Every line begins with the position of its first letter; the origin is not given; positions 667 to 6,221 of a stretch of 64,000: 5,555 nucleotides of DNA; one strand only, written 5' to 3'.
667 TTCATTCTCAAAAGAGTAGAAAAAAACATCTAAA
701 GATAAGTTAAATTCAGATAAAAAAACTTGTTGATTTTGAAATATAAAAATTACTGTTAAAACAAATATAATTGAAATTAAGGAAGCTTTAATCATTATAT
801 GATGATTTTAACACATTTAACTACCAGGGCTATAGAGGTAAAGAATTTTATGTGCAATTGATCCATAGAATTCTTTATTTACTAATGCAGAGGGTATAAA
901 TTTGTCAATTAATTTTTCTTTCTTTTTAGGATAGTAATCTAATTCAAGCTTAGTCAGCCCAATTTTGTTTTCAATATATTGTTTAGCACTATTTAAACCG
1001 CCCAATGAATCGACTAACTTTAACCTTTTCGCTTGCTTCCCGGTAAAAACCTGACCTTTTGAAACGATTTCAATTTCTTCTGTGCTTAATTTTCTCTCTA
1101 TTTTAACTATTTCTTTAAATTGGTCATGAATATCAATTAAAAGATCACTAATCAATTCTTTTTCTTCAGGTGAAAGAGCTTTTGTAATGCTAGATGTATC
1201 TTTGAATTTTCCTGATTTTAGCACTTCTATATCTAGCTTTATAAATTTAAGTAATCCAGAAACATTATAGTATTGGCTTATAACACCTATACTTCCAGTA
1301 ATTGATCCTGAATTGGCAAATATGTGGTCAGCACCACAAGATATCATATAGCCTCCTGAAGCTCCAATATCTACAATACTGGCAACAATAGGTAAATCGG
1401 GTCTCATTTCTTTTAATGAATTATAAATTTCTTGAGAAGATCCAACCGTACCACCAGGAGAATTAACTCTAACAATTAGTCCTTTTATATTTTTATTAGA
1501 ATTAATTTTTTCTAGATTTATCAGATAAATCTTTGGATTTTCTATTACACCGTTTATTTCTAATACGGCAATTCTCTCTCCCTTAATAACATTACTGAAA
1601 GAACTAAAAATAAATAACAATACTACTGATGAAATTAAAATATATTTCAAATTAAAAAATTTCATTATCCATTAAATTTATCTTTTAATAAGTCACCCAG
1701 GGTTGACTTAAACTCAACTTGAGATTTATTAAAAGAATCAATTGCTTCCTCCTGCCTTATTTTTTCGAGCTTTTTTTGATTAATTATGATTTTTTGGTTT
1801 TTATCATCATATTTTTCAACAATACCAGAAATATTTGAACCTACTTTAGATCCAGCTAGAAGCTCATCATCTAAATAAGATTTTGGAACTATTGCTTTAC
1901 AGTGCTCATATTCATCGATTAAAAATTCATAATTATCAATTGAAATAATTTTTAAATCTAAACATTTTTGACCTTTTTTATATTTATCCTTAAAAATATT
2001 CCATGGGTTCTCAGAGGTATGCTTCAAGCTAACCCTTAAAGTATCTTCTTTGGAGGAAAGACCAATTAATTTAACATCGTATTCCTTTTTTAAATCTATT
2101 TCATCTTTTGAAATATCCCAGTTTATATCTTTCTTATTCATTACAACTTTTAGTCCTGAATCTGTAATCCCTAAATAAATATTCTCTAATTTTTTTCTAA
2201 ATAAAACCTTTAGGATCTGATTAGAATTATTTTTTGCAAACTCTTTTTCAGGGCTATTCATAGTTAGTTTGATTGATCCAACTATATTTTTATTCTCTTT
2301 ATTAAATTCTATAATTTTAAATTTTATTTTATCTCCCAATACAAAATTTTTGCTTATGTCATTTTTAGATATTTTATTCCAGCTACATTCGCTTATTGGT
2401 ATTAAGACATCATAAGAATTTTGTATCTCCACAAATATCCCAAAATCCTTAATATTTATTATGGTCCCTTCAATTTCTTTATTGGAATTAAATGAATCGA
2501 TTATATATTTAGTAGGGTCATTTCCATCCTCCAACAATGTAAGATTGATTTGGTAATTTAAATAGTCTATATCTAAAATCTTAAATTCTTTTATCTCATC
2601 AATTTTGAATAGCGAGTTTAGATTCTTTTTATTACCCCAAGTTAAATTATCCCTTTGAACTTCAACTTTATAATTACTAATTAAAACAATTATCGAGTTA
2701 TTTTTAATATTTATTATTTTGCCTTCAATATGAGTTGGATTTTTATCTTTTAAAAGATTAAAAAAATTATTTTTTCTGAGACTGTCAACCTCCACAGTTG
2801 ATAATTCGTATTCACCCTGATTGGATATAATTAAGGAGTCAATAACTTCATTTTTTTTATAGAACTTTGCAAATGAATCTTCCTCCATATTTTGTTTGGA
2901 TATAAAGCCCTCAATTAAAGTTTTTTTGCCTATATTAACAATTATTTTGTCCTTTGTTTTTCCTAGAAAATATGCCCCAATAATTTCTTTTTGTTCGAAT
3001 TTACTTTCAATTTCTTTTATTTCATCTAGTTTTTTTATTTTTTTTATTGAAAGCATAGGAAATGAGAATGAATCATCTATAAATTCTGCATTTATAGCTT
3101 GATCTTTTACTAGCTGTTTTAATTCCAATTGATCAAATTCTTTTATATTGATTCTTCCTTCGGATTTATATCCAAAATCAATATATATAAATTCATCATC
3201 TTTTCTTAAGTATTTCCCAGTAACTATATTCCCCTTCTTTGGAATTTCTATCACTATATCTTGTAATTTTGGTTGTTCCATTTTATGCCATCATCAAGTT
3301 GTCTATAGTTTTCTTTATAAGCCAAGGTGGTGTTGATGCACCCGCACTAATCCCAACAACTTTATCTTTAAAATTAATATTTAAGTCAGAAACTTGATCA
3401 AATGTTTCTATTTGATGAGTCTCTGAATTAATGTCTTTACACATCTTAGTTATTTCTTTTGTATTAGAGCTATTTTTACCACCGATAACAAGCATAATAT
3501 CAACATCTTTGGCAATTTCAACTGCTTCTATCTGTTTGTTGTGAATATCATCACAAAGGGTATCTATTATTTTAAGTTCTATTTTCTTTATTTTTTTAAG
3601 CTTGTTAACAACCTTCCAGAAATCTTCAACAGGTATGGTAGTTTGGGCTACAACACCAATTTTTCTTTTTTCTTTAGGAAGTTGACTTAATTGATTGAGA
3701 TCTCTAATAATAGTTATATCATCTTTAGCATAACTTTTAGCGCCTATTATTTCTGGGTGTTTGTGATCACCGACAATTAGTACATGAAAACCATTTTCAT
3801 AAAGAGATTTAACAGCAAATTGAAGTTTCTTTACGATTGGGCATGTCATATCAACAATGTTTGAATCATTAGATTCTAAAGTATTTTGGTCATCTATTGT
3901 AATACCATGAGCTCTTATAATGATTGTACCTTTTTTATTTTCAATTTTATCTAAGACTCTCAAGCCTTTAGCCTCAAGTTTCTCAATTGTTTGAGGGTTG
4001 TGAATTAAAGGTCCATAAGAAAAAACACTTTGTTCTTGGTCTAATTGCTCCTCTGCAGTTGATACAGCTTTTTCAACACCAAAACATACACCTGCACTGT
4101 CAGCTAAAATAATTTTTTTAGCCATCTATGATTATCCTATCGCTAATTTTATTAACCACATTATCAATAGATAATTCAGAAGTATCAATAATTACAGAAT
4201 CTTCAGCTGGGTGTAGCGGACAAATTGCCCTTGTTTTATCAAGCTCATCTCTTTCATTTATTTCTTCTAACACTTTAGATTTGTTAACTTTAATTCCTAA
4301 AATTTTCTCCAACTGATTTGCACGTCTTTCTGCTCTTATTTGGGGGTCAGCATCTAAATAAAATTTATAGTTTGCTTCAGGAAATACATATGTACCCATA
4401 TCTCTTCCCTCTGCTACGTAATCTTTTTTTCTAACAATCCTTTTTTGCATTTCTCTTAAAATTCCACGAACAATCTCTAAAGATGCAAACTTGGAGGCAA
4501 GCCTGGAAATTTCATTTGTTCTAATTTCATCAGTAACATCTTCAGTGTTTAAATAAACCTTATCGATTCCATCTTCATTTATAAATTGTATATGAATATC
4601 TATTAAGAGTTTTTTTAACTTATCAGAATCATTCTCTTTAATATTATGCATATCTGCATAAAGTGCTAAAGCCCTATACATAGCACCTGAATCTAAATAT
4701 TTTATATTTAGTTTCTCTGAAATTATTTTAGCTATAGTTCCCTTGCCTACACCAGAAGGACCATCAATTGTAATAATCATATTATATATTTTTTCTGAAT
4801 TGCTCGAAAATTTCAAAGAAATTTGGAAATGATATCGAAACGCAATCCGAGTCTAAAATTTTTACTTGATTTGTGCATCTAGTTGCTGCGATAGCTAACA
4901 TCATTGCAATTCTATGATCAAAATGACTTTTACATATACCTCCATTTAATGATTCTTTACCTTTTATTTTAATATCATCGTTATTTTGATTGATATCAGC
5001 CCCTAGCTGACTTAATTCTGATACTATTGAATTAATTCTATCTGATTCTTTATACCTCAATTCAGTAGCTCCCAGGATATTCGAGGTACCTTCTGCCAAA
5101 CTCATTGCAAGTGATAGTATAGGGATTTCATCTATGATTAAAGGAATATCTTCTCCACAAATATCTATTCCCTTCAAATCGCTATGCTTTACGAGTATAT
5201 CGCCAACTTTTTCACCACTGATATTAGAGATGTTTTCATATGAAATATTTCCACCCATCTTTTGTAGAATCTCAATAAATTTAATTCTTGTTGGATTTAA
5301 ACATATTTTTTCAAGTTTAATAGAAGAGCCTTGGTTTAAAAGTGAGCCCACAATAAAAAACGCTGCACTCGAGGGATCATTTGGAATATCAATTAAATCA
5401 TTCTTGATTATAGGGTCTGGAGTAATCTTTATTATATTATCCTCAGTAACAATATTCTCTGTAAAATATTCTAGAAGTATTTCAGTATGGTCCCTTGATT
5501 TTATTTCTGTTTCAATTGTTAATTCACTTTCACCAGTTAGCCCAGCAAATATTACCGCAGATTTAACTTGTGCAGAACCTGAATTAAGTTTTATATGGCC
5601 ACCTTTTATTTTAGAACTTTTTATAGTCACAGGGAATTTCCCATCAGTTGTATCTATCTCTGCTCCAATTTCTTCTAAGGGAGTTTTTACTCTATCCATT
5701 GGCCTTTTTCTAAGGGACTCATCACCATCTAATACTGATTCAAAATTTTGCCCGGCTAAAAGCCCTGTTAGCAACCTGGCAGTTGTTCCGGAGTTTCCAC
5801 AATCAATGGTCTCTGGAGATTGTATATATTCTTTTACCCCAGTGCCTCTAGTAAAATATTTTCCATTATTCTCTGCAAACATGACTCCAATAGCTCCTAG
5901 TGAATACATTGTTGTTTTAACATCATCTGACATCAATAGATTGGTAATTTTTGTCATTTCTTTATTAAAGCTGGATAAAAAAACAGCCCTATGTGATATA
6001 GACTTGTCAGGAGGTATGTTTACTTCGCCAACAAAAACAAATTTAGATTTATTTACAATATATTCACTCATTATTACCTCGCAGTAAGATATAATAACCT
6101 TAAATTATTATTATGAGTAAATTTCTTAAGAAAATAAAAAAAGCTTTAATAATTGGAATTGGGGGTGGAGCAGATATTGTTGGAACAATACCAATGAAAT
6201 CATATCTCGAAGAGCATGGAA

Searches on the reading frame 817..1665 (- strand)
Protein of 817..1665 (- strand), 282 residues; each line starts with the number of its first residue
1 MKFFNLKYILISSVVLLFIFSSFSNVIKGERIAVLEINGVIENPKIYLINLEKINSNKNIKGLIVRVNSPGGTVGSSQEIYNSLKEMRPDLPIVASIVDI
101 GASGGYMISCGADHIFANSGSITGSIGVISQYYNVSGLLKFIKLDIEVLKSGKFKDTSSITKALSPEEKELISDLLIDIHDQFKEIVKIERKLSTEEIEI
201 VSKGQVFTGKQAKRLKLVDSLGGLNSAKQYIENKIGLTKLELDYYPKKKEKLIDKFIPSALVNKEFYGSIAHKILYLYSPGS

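Call 66: search_protein_families(library=pfam, proteins=[window:817-1665:-], max_evalue=1e-8)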
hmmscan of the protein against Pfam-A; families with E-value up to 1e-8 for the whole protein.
window:817-1665:- (282 aa): 1 family
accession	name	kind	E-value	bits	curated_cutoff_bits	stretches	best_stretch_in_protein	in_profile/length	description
PF01343.23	Peptidase_S49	-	5.5e-40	137.3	24.9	1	91-234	7-150/154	Peptidase family S49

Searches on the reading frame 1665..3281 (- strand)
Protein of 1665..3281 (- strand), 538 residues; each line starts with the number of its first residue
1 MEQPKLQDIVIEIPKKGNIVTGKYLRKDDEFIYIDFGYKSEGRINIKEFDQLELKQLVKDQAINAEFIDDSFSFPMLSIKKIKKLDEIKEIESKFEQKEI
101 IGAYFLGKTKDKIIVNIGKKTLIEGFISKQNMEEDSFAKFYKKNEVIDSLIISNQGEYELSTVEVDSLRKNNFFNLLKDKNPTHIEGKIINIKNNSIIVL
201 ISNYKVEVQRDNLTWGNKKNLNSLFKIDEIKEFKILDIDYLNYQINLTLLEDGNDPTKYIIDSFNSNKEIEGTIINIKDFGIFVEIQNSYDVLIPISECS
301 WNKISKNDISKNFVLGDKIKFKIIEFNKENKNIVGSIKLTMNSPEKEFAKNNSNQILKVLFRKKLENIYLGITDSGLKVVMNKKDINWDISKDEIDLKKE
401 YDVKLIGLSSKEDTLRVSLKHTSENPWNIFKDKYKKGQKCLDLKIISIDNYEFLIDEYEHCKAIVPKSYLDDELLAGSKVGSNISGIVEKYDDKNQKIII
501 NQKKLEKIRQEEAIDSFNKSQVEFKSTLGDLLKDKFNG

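Call 66: search_protein_families(library=pfam, proteins=[window:1665-3281:-], max_evalue=1e-8)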
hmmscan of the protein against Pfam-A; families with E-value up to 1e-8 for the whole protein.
window:1665-3281:- (538 aa): 1 family
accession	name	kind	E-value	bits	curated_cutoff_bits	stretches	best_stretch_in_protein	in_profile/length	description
PF00575.29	S1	-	4.8e-23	81.8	22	1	264-338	2-74/74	S1 RNA binding domain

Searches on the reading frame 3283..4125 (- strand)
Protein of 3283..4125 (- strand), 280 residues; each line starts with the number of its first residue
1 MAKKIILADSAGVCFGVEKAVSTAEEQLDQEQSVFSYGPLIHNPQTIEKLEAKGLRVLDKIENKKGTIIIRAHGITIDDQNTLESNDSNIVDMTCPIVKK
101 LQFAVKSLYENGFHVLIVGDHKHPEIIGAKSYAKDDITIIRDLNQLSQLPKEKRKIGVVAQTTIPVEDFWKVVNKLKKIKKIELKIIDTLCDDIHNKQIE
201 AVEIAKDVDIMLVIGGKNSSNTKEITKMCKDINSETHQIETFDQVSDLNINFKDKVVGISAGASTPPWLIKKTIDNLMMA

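Call 66: search_protein_families(library=pfam, proteins=[window:3283-4125:-], max_evalue=1e-8)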
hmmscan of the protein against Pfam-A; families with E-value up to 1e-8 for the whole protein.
window:3283-4125:- (280 aa): 1 family
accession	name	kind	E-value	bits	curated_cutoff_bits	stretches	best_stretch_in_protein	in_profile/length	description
PF02401.23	LYTB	-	9.1e-81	271.5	24.5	1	5-277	1-266/267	LytB protein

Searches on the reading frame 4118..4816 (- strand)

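Call 66: search_protein_families(library=pfam, proteins=[window:4118-4816:-], max_evalue=1e-8)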
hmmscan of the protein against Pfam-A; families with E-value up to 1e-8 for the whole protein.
window:4118-4816:- (232 aa): 1 family
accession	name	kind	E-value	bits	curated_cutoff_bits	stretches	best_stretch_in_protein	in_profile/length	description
PF02224.24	Cytidylate_kin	-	3.9e-71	239.5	26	1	15-226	1-207/211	Cytidylate kinase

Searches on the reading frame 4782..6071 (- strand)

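Call 66: search_protein_families(library=pfam, proteins=[window:4782-6071:-], max_evalue=1e-8)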
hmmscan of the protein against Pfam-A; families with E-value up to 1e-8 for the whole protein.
window:4782-6071:- (429 aa): 1 family
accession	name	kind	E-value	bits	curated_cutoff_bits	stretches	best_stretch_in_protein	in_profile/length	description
PF00275.25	EPSP_synthase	-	3e-103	346.2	22.8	1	14-420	8-415/417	EPSP synthase (3-phosphoshikimate 1-carboxyvinyltransferase)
